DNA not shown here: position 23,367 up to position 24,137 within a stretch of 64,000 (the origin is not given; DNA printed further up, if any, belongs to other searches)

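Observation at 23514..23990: H+-pyrophosphatase fused to a ~150-aa Cys/Met-rich metallothionein-like C-terminal tail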

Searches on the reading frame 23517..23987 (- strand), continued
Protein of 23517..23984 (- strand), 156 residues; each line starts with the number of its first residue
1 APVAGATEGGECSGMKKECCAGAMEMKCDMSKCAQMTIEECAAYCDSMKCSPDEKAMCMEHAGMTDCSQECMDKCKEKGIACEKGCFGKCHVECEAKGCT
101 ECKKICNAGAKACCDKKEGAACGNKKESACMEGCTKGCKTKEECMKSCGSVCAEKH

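Call 73: find_encoding_contigs(protein=P0018, flank=6000, max_places=4)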
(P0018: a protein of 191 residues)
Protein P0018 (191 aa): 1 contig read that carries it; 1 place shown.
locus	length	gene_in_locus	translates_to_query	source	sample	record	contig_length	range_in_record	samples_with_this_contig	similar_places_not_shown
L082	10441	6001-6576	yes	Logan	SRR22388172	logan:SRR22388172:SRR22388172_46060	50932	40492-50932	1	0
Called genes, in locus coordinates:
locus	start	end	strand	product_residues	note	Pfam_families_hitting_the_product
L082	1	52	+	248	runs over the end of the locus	PF01553:Acyltransferase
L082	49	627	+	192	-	PF03352:Adenine_glyco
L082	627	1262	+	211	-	PF02527:GidB, PF13847:Methyltransf_31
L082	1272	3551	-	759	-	PF19081:Ig_7 (weak)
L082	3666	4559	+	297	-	PF00698:Acyl_transf_1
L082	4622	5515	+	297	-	-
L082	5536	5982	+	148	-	-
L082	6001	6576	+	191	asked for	-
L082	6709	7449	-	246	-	PF19567:CpsB_CapC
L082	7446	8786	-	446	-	PF25919:BSH_CusB (faint), PF25917:BSH_RND, PF25881:HH_YBHG (weak), PF25885:HH_EMRA (weak), PF25893:HH_CzcB (weak), PF25990:Beta-barrel_YknX, PF26002:Beta-barrel_AprE (weak), PF25989:YknX_C, +2 more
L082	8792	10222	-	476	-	PF02321:OEP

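Call 76: search_solved_structures(query=A3, max_evalue=10)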
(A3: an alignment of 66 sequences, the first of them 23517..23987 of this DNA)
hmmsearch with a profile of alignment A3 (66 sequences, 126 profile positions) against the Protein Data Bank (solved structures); distinct sequences matched with E-value up to 10: 1.
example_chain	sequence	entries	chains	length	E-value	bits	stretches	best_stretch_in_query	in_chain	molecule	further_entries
6har_E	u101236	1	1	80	0.39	14.1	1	59-115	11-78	Amyloid-beta A4 protein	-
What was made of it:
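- Tried and rejected: PDB sequence-profile search: best E 0.39, amyloid precursor, rejected as noise (call 76).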

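Call 77: search_protein_families(library=pfam, alignment_id=A3, max_evalue=1)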
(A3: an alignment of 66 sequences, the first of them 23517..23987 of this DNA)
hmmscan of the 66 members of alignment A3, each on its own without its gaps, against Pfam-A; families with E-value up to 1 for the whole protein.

A. member 1, window:23517-23987:- (157 aa): 0 families

B. families by the number of members that match (of 66 scanned): 18 families
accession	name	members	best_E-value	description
PF00071.28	Ras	6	0.02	Ras family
PF20369.3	DUF6664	5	0.045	Family of unknown function (DUF6664)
PF12323.14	HTH_OrfB_IS605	2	0.086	Helix-turn-helix domain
PF05831.16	GAGE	2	0.11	GAGE protein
PF08535.16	KorB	2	0.17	KorB domain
PF05006.17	PIF3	1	0.0016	Per os infectivity factor 3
PF05119.17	Terminase_4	1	0.019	Phage terminase, small subunit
PF21774.3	NagJ_C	1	0.024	Hyaluronidase post-catalytic domain-like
PF16076.10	Acyltransf_C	1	0.063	Acyltransferase C-terminus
PF00066.22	Notch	1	0.1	LNR domain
PF03484.21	B5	1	0.11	tRNA synthetase B5 domain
PF22759.1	E217_GP41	1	0.16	Baseplate hub gp41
PF22498.2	FKBP-like_N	1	0.25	FKBP-like, N-terminal domain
PF12784.13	PDDEXK_2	1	0.25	PD-(D/E)XK nuclease family transposase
PF02117.22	7TM_GPCR_Sra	1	0.27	Serpentine type 7TM GPCR chemoreceptor Sra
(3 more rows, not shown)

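Call 83: find_related_loci(query=P0032, collection=metagenome_contigs, flank=6000)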
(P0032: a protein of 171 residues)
Query P0032 (171 aa) in metagenome_contigs; peptide patterns used: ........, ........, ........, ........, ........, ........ (x = any residue, [..] = any of these).
179 stretches matched a pattern; 1 encode a relative of the query (tblastn E <= 1e-3); 1 distinct loci.
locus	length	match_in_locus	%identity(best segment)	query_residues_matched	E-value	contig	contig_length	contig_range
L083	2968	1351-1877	100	1-171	8e-92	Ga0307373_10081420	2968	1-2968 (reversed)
